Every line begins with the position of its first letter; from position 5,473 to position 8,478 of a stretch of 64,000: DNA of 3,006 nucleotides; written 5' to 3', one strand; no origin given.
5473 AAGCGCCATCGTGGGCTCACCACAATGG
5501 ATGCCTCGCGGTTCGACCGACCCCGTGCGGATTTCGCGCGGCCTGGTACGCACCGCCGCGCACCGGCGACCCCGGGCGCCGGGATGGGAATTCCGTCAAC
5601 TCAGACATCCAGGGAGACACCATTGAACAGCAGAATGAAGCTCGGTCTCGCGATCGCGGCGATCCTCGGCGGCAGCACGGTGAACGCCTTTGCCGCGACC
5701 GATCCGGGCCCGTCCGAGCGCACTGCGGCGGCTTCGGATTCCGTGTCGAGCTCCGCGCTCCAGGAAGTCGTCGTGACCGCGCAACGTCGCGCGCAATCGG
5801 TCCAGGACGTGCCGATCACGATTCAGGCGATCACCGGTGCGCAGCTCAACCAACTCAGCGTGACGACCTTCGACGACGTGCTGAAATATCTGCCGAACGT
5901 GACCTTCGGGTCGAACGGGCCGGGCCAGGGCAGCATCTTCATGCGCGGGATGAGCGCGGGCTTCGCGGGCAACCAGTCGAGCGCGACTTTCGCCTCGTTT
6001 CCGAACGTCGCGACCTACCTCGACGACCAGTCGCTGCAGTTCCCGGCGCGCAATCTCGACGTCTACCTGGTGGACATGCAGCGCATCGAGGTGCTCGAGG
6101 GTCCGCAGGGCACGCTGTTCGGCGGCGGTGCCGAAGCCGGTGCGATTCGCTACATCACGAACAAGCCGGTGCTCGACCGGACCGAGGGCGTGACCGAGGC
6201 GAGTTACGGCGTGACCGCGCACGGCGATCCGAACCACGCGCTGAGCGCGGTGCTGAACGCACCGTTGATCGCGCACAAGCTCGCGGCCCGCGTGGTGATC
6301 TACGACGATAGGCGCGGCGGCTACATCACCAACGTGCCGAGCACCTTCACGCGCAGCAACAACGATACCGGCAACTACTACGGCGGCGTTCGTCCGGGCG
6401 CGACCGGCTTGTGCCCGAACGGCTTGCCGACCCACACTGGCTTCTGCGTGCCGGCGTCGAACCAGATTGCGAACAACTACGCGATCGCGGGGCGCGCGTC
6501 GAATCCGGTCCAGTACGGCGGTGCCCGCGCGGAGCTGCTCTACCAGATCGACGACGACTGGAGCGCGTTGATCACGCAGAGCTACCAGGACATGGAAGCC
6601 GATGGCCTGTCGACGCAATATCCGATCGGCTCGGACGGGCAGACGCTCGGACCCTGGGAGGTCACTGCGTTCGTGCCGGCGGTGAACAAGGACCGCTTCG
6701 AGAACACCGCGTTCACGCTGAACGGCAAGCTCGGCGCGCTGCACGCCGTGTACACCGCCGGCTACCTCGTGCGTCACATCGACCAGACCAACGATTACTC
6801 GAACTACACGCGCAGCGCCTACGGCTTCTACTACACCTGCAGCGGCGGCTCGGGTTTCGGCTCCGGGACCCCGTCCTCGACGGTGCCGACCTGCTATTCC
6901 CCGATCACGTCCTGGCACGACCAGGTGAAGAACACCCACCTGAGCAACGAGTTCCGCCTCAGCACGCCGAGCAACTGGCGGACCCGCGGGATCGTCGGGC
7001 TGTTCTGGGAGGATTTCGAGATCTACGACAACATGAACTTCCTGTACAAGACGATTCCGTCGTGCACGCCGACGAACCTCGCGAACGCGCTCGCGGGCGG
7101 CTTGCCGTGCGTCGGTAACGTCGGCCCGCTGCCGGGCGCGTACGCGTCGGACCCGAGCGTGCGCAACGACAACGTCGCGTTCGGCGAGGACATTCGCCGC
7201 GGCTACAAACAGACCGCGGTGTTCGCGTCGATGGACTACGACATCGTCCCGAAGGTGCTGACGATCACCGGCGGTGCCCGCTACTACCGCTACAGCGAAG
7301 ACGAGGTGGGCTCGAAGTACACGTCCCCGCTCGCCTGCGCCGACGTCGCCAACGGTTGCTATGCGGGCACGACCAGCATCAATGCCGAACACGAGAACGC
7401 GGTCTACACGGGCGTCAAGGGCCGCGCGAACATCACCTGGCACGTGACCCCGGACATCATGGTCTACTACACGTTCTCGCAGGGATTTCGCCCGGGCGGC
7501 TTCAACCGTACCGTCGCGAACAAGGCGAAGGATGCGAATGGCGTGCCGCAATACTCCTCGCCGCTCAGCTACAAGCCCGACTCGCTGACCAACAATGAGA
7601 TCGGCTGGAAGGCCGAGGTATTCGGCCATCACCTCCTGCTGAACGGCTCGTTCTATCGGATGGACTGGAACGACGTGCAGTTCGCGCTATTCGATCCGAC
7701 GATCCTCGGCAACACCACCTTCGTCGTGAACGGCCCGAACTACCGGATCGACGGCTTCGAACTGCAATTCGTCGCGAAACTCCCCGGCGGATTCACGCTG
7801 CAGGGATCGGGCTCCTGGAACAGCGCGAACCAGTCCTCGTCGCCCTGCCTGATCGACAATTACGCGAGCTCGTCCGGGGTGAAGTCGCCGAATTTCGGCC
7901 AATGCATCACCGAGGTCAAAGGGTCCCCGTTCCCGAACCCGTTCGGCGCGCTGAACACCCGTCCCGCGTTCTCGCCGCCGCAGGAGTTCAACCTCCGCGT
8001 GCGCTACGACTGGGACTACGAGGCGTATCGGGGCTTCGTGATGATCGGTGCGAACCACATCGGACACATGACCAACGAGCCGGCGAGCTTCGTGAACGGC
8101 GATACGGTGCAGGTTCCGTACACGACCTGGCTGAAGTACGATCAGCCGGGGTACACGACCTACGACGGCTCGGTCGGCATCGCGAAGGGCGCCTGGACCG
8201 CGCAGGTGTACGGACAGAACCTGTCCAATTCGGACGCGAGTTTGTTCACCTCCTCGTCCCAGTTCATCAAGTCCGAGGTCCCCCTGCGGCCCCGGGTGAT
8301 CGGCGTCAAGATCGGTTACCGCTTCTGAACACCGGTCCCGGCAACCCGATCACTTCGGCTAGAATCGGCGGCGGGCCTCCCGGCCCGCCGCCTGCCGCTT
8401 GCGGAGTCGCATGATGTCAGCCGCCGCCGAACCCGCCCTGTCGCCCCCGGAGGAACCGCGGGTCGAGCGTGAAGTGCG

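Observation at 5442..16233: Pho-box-like repeat ahead of a TBDR - sulfotransferase - phnXWSTUV string (possible phosphate-starvation outer-membrane phosphonate uptake route)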

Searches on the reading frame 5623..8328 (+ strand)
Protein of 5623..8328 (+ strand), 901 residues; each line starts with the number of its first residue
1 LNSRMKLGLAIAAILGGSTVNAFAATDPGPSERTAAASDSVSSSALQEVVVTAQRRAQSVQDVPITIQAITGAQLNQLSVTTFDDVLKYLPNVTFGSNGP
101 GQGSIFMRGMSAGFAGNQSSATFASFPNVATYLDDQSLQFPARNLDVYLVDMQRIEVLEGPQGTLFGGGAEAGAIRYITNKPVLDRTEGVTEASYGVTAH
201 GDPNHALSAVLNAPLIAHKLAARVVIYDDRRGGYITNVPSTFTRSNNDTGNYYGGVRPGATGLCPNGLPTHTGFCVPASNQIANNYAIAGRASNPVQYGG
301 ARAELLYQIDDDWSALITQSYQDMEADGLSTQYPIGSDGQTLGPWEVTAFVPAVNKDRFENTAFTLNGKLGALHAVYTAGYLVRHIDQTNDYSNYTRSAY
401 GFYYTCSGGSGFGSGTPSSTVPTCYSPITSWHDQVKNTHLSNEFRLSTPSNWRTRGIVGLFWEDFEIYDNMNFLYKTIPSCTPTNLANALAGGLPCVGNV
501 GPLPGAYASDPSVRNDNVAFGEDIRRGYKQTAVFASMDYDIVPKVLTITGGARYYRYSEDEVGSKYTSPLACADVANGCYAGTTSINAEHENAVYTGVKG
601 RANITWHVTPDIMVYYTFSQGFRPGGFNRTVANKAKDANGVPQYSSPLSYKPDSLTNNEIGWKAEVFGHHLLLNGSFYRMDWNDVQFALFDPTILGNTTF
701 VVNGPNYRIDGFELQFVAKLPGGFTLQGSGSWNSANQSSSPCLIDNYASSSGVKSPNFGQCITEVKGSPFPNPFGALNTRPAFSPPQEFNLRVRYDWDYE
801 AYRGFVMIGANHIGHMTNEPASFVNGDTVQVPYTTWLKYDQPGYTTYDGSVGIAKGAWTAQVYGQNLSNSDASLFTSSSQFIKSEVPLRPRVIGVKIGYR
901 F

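Call 6: search_protein_families(library=pfam, proteins=[window:5635-8328:+])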
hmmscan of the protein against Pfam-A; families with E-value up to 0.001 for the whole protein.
window:5635-8328:+ (897 aa): 2 families
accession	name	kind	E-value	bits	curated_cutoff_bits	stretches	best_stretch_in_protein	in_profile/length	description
PF00593.30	TonB_dep_Rec_b-barrel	-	1.1e-23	85.2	27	1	503-863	142-436/436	TonB dependent receptor-like, beta-barrel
PF07715.20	Plug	-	2.2e-16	60.7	23.9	1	56-170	2-107/107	TonB-dependent Receptor Plug Domain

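Call 9: search_protein_families(library=ncbifam, proteins=[window:5635-8328:+])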
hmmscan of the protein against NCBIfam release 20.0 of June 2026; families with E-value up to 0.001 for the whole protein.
window:5635-8328:+ (897 aa): 15 families
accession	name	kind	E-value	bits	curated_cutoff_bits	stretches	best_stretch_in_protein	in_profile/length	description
TIGR01785.1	TonB-hemin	subfamily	8.5e-24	84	316.85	2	525-783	364-576/677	TonB-dependent heme/hemoglobin receptor family protein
TIGR01783.1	TonB-siderophor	subfamily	9.4e-22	77.4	223.5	2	58-207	1-138/649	TonB-dependent siderophore receptor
TIGR01786.1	TonB-hemlactrns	subfamily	3.7e-16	58.6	323.75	1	44-735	2-591/719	TonB-dependent hemoglobin/transferrin/lactoferrin family receptor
NF007349.0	PRK09840.1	equivalog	1.9e-12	46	686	2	503-682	423-598/760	catecholate siderophore receptor Fiu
NF010010.0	PRK13483.1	equivalog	4.6e-12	44.7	927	1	30-179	21-166/660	ligand-gated channel protein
NF053590.1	TonB_dep_TOL0244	equivalog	2.7e-11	42.8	645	1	142-178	106-142/604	TOL_0244 family TonB-dependent receptor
TIGR01779.1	TonB-B12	equivalog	3.7e-10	39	599.7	1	36-192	22-169/614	TonB-dependent vitamin B12 receptor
NF007478.2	PRK10064.1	equivalog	1.8e-09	36.5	745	1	43-201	31-182/663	catecholate siderophore receptor CirA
NF010038.0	PRK13513.1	equivalog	3e-09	36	942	1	30-220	23-210/659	ligand-gated channel protein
NF010651.0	PRK14050.1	equivalog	1.7e-08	33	884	1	47-183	67-193/730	TonB-dependent siderophore receptor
NF007926.1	PRK10641.1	equivalog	5e-08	31.9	836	1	37-178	22-156/617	TonB-dependent vitamin B12 receptor BtuB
NF007465.0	PRK10044.1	equivalog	4e-07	28.6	803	1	2-181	15-192/726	ferrichrome porin FhuA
NF010011.0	PRK13484.1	equivalog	4.1e-07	28.6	1197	1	36-218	24-203/682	IreA family TonB-dependent siderophore receptor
NF050067.1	TonBEntbctnRecCfrA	equivalog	3.7e-06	25.5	1200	1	37-219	21-202/698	TonB-dependent ferric enterobactin receptor CfrA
NF052649.1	TonRcptRhtA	equivalog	2.8e-05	22.5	1100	0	527-619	423-510/744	TonB-dependent siderophore receptor RhtA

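Call 15: find_related_loci(query=window:5635-8328:+, collection=genome_contigs, flank=10000)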
Query window:5635-8328:+ (897 aa) in genome_contigs; peptide patterns used: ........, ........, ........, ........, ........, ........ (x = any residue, [..] = any of these).
53 stretches matched a pattern; 27 encode a relative of the query (tblastn E <= 1e-3); 27 distinct loci.
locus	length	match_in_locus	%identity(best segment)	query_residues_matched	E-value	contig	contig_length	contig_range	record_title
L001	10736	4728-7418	95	1-897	0e+0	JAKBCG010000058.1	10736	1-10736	MAG: Proteobacteria bacterium isolate ZJ5.bin5 NODE_8889_length_10736_cov_1.339240, whole genome shotgun sequence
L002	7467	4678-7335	83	3-897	0e+0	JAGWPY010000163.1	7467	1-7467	MAG: Gammaproteobacteria bacterium isolate REEB290 k141_2633427, whole genome shotgun sequence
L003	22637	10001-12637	83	2-897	0e+0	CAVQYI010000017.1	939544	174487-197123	MAG: uncultured proteobacterium isolate MFD05942.bin.2.38 genome assembly, contig: contig_38280, whole genome shotgun se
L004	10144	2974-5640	75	3-897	0e+0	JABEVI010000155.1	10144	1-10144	MAG: Steroidobacteraceae bacterium isolate MAG 28 k99_169822, whole genome shotgun sequence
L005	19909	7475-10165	94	1-897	0e+0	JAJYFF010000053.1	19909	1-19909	MAG: Proteobacteria bacterium isolate DBS1-1.bin95 NODE_4493_length_19909_cov_2.443787, whole genome shotgun sequence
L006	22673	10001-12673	75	2-897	0e+0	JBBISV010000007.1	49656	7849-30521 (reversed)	MAG: Gammaproteobacteria bacterium isolate BR1F70218_bin_381 NODE_704_length_49656_cov_5.856636, whole genome shotgun se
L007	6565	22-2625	76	34-897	0e+0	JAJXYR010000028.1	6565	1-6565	MAG: Proteobacteria bacterium isolate BP6.bin97 NODE_24543_length_6565_cov_2.266387, whole genome shotgun sequence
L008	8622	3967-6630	74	2-897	0e+0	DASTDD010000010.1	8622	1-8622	MAG TPA_asm: Steroidobacteraceae bacterium isolate SMAG_U810 k141_653997, whole genome shotgun sequence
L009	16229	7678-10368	76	2-897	0e+0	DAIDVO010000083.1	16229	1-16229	MAG TPA_asm: Steroidobacteraceae bacterium isolate clean6761 k141_43733, whole genome shotgun sequence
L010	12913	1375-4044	69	2-897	0e+0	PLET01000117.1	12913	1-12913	MAG: Gammaproteobacteria bacterium isolate bog_1200 73.20110800_S3S.7_contig_6165, whole genome shotgun sequence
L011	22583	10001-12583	65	42-897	0e+0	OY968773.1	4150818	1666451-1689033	MAG: uncultured Gammaproteobacteria bacterium isolate MFD00731.bin.2.35 genome assembly, chromosome: 1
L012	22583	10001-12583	65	40-897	0e+0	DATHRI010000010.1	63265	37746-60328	MAG TPA_asm: Steroidobacteraceae bacterium isolate SMAG_U12761 k141_1961801, whole genome shotgun sequence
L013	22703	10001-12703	55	2-897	0e+0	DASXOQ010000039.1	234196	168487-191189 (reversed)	MAG TPA_asm: Steroidobacteraceae bacterium isolate SMAG_U5386 k141_2996842, whole genome shotgun sequence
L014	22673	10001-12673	52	2-897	0e+0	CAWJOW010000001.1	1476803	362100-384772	MAG: uncultured Gammaproteobacteria bacterium isolate MFD04463.bin.1.82 genome assembly, contig: contig_20447, whole gen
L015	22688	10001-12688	50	2-897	0e+0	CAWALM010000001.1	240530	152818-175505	MAG: uncultured Gammaproteobacteria bacterium isolate MFD02248.bin.2.119 genome assembly, contig: contig_10180, whole ge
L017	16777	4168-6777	51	42-897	0e+0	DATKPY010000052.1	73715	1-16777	MAG TPA_asm: Steroidobacteraceae bacterium isolate SMAG_U14803 k141_2540007, whole genome shotgun sequence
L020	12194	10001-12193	51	42-770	0e+0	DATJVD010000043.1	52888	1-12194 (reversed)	MAG TPA_asm: Steroidobacteraceae bacterium isolate SMAG_U15063 k141_3273972, whole genome shotgun sequence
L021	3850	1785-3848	55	25-686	0e+0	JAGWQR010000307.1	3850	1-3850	MAG: Alphaproteobacteria bacterium isolate REEB307 k141_3696951, whole genome shotgun sequence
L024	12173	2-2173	48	189-897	0e+0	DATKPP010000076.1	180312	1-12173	MAG TPA_asm: Steroidobacteraceae bacterium isolate SMAG_U14794 k141_4724482, whole genome shotgun sequence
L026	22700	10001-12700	68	2-897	0e+0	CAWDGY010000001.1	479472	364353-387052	MAG: uncultured Gammaproteobacteria bacterium isolate MFD05705.bin.2.153 genome assembly, contig: contig_12019, whole ge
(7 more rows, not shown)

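Call 30: search_protein_families(library=ncbifam, max_evalue=1e-10, proteins=[L011:17104-18234:+, L010:9302-10756:+, L011:19666-20904:+, L010:7385-8032:+, L010:10775-12481:+, L017:11195-12952:-, L012:3678-5069:-, L024:9778-10884:+, L005:5809-7209:-, L021:228-1535:-])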
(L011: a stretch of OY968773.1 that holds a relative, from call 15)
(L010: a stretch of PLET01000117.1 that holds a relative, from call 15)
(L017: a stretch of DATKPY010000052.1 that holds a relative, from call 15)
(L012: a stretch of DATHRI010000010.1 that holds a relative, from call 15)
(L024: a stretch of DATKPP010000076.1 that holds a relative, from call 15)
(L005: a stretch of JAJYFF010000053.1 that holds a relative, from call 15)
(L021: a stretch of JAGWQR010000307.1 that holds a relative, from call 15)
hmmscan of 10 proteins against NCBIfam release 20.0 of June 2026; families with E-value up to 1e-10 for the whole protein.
L011:17104-18234:+ (376 aa): 3 families
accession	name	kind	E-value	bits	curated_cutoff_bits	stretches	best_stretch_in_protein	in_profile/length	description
TIGR03364.1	HpnW_proposed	hypoth_equivalog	4.7e-126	420.7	285.1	1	9-369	2-365/365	TIGR03364 family FAD-dependent oxidoreductase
TIGR02352.1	thiamin_ThiO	equivalog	4.7e-17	62.1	250.8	1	11-228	2-228/351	glycine oxidase ThiO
NF008425.0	PRK11259.1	equivalog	3.4e-13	49.3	257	1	6-223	3-226/377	N-methyl-L-tryptophan oxidase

L010:9302-10756:+ (484 aa): 41 families (the best 25 are shown)
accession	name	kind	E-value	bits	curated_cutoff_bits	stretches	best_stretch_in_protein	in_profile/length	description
TIGR03250.1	PhnAcAld_DH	equivalog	2e-257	854.3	635.65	1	15-484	3-472/472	phosphonoacetaldehyde dehydrogenase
NF040648.1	lactal_redase_Meth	equivalog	2e-133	445.8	650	1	20-479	3-459/463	lactaldehyde dehydrogenase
NF047626.1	SulfactDhSafD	equivalog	3.6e-105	352.6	700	1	32-480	4-452/454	sulfoacetaldehyde dehydrogenase SafD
TIGR01780.1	SSADH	subfamily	2.4e-95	320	646.35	1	33-478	1-448/448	succinate-semialdehyde dehydrogenase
NF006916.0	PRK09407.1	equivalog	5.5e-95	318.9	521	1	29-479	34-489/526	succinic semialdehyde dehydrogenase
TIGR01804.1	BADH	equivalog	1.1e-94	317.6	668.6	1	28-473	12-462/467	betaine-aldehyde dehydrogenase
NF042993.1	AlphKGSA_gudD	equivalog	6.1e-89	299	770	1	41-479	32-477/481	alpha-ketoglutaric semialdehyde dehydrogenase GucD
NF009725.0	PRK13252.1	equivalog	1.5e-88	297.4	593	1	28-479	21-476/488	betaine-aldehyde dehydrogenase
NF010000.0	PRK13473.1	subfamily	4.2e-85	286.2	615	1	29-463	17-454/475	aminobutyraldehyde dehydrogenase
TIGR02299.1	HpaE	equivalog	5.4e-85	285.8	638.35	1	30-482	17-476/488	5-carboxymethyl-2-hydroxymuconate semialdehyde dehydrogenase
NF006915.0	PRK09406.1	equivalog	8.4e-84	282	730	1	52-479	28-453/457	NADP-dependent succinic semialdehyde dehydrogenase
NF007497.0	PRK10090.1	equivalog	6.3e-82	275.9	500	1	26-466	19-462/480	aldehyde dehydrogenase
NF052305.1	DioxValDhHalo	equivalog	8.6e-82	275.5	750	1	43-479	35-478/483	2,5-dioxovalerate dehydrogenase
TIGR01237.1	D1pyr5carbox2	equivalog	9.7e-82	275.4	659.65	1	17-480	34-507/511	L-glutamate gamma-semialdehyde dehydrogenase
NF040869.1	G3PDH_Arch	equivalog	1.4e-81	274.7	780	1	20-479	24-488/502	NADP-dependent glyceraldehyde-3-phosphate dehydrogenase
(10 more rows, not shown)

L011:19666-20904:+ (412 aa): 1 family
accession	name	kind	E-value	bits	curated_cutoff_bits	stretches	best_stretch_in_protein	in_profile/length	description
TIGR02335.1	hydr_PhnA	equivalog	5.5e-174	579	407.55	1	7-406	1-405/408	phosphonoacetate hydrolase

L010:7385-8032:+ (215 aa): 3 families
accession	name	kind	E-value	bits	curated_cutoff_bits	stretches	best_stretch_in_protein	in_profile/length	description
TIGR03338.1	phnR_burk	equivalog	1.7e-88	295.8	271.5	1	1-206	7-212/212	phosphonate utilization associated transcriptional regulator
NF003011.0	PRK03837.1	subfamily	6.5e-18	65.2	260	1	78-210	106-236/241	transcriptional regulator NanR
NF008576.0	PRK11534.1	equivalog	5.9e-13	49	218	1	15-200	17-210/225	DNA-binding transcriptional regulator CsiR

L010:10775-12481:+ (568 aa): 4 families
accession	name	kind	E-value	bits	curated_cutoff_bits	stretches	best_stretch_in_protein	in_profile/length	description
TIGR01013.1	2a58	subfamily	5.6e-61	206.8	306.15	1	69-523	1-455/456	sodium-dependent inorganic phosphate transporter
TIGR00704.1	NaPi_cotrn_rel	hypoth_equivalog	6.1e-60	203.4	210.1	1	5-303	3-300/308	Na/Pi-cotransporter II-related protein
NF037997.1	Na_Pi_symport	subfamily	6.2e-36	124.4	50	1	13-294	5-284/294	Na/Pi symporter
TIGR02135.1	phoU_full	equivalog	2.4e-12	46.9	130.25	1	340-527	12-196/212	phosphate signaling complex protein PhoU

L017:11195-12952:- (585 aa): 51 families (the best 25 are shown)
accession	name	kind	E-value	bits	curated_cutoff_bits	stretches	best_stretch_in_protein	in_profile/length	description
NF005713.0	PRK07525.1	subfamily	4e-278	923.7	620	1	4-584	2-588/592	sulfoacetaldehyde acetyltransferase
TIGR03457.1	sulphoacet_xsc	equivalog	1.9e-276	918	676.4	1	7-581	1-579/579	sulfoacetaldehyde acetyltransferase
TIGR00118.1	acolac_lg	equivalog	8.4e-99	331.5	538.35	1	8-559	1-535/557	biosynthetic-type acetolactate synthase large subunit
NF006052.0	PRK08199.1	subfamily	1.9e-97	326.9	539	1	3-561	3-540/559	thiamine pyrophosphate protein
NF004710.0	PRK06048.1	equivalog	7.1e-93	311.9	976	1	1-560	1-539/561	acetolactate synthase large subunit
NF004919.0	PRK06276.1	equivalog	8.7e-92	308.3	866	1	8-558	1-538/582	acetolactate synthase large subunit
NF006122.0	PRK08266.1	subfamily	5.7e-90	302.3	571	1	6-546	2-515/543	hypothetical protein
NF005860.0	PRK07789.1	equivalog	5.9e-86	289.1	881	1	3-559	29-579/615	acetolactate synthase large subunit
NF005712.0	PRK07524.1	subfamily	8.7e-86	288.5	500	1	8-546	3-520/536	5-guanidino-2-oxopentanoate decarboxylase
NF006524.0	PRK08978.1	equivalog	4e-84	282.8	738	1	10-546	3-515/548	acetolactate synthase 2 catalytic subunit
NF005651.0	PRK07418.1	subfamily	4.4e-80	269.6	942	1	3-546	14-550/617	acetolactate synthase large subunit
NF005058.0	PRK06466.1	equivalog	1.2e-76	258.4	951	1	8-544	4-535/574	acetolactate synthase 3 large subunit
NF005039.0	PRK06456.1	equivalog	1.2e-75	255.2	868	1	11-545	5-534/572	acetolactate synthase large subunit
NF006016.1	PRK08155.1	equivalog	9e-74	248.8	870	1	7-545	2-522/554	acetolactate synthase large subunit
NF005824.0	PRK07710.1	equivalog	3.3e-72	243.6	976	1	3-547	12-540/573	acetolactate synthase large subunit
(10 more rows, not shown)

L012:3678-5069:- (463 aa): 4 families
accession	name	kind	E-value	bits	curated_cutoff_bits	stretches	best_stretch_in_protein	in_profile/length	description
TIGR00653.1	GlnA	equivalog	7.2e-63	212.9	429.15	1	75-460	45-461/462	type I glutamate--ammonia ligase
TIGR03105.1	gln_synth_III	equivalog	5.4e-59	199.8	469.6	1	91-460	60-434/435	type III glutamate--ammonia ligase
NF045547.1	GGputSyn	equivalog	8.8e-54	182.9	650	1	22-455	7-438/438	gamma-glutamylputrescine synthetase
NF007006.0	PRK09469.1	equivalog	4.5e-25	88.2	845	1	200-460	201-467/469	glutamate--ammonia ligase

L024:9778-10884:+ (368 aa): 10 families
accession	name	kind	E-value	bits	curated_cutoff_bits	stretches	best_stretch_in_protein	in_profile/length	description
NF040790.2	glucon_galact_dh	equivalog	1.7e-38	132.5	750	1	14-363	25-373/390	bifunctional D-gluconate/D-galactonate dehydratase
NF010624.0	PRK14017.1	equivalog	4.6e-35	121.4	311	1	1-361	1-362/382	galactonate dehydratase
NF040866.1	AraD_Arch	equivalog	9.3e-34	117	650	1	15-356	35-366/372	arabinonate dehydratase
NF047820.1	TalGalacDh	equivalog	2.1e-25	89.4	500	1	8-352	32-357/371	L-talarate/galactarate dehydratase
NF011968.0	PRK15440.1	equivalog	6.5e-21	74.7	393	1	203-356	235-388/395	L-rhamnonate dehydratase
NF043051.1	ManoateDhtManD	equivalog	3.2e-20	72.3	550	0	168-363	196-387/403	D-mannonate dehydratase ManD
TIGR02534.1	mucon_cyclo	subfamily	7.2e-19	68.1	334.95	1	14-357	29-363/368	muconate/chloromuconate family cycloisomerase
NF011654.0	PRK15072.1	subfamily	1.3e-17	63.8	430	0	13-145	17-147/404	D-galactonate dehydratase family protein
NF043002.1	HProlDhtase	equivalog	9.1e-13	47.8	500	1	81-354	101-357/366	cis-3-hydroxy-L-proline dehydratase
TIGR03247.1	glucar-dehydr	equivalog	5.1e-12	45.2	828.7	0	181-359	229-405/441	glucarate dehydratase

L005:5809-7209:- (466 aa): 0 families

L021:228-1535:- (435 aa): 0 families

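Call 40: search_protein_families(library=pfam, max_evalue=0.00001, proteins=[L005:5809-7209:-, L005:4535-5812:-, L021:228-1535:-, L005:1000-2619:-, L017:12989-14437:+, L006:16222-17607:+, L006:17604-18770:+, L014:1213-2865:-, L013:4653-5960:-])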
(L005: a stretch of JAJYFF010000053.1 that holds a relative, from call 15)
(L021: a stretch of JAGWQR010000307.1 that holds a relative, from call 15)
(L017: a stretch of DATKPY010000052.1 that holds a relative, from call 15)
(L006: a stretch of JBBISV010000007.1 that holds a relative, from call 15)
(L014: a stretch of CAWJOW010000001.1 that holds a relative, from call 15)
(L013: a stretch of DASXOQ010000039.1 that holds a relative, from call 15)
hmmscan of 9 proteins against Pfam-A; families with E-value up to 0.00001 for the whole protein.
L005:5809-7209:- (466 aa): 4 families
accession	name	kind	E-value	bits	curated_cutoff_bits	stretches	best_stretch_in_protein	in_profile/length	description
PF12831.13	FAD_oxidored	-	1.3e-86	292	27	1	30-458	1-416/416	FAD dependent oxidoreductase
PF00890.30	FAD_binding_2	-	4.1e-07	30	20.4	1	30-66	1-37/414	FAD binding domain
PF13450.12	NAD_binding_8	-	1.2e-06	29.2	21.9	1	33-81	1-46/68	NAD(P)-binding Rossmann-like domain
PF07992.20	Pyr_redox_2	-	2.2e-06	27.7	26.1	1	30-123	2-58/291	Pyridine nucleotide-disulphide oxidoreductase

L005:4535-5812:- (425 aa): 2 families
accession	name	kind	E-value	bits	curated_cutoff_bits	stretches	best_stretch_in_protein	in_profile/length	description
PF07690.21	MFS_1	-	1.9e-34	119.6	33.4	2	28-269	2-241/347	Major Facilitator Superfamily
PF12832.13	MFS_1_like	-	1.5e-07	31.3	25.2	0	254-339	23-109/373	MFS_1 like family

L021:228-1535:- (435 aa): 1 family
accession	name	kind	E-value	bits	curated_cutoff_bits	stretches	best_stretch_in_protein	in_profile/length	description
PF18943.6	DUF5690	-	5.3e-150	500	25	1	48-423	2-376/382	Family of unknown function (DUF5690)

L005:1000-2619:- (539 aa): 2 families
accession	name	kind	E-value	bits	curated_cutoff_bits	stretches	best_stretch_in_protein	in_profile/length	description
PF13520.12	AA_permease_2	-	4.7e-44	151.4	27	1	14-428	4-406/427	Amino acid permease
PF00324.27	AA_permease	-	7e-35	121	24.6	1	17-404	3-390/470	Amino acid permease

L017:12989-14437:+ (482 aa): 2 families
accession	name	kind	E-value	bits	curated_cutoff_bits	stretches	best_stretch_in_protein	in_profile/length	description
PF00324.27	AA_permease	-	6.7e-110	368.4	24.6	1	30-456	1-445/470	Amino acid permease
PF13520.12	AA_permease_2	-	1.1e-35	123.8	27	1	33-432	8-402/427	Amino acid permease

L006:16222-17607:+ (461 aa): 1 family
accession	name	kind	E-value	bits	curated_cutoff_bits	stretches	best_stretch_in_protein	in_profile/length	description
PF00171.27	Aldedh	-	1.6e-117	393.4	23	1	3-454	9-460/461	Aldehyde dehydrogenase family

L006:17604-18770:+ (388 aa): 3 families
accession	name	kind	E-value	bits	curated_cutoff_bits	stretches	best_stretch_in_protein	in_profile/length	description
PF00465.25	Fe-ADH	-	1.8e-41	142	31.3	1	12-181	1-168/168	Iron-containing alcohol dehydrogenase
PF25137.1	ADH_Fe_C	-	2.8e-39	135.3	27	1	192-379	1-193/194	Fe-containing alcohol dehydrogenase family, C-terminal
PF13685.12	Fe-ADH_2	-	1.7e-06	28.5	28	1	18-110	3-97/149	Iron-containing alcohol dehydrogenase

L014:1213-2865:- (550 aa): 3 families
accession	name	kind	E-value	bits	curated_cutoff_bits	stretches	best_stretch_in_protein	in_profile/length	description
PF00732.25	GMC_oxred_N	-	4.3e-56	190.6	23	1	10-301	1-217/218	GMC oxidoreductase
PF05199.19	GMC_oxred_C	-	6e-37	127.8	24.6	1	400-534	1-139/139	GMC oxidoreductase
PF00890.30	FAD_binding_2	-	1.2e-06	28.4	20.4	0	212-266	153-207/414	FAD binding domain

L013:4653-5960:- (435 aa): 1 family
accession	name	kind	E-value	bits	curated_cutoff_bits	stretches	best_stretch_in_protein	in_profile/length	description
PF07690.21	MFS_1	-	6.7e-41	140.8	33.4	1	27-353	2-324/347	Major Facilitator Superfamily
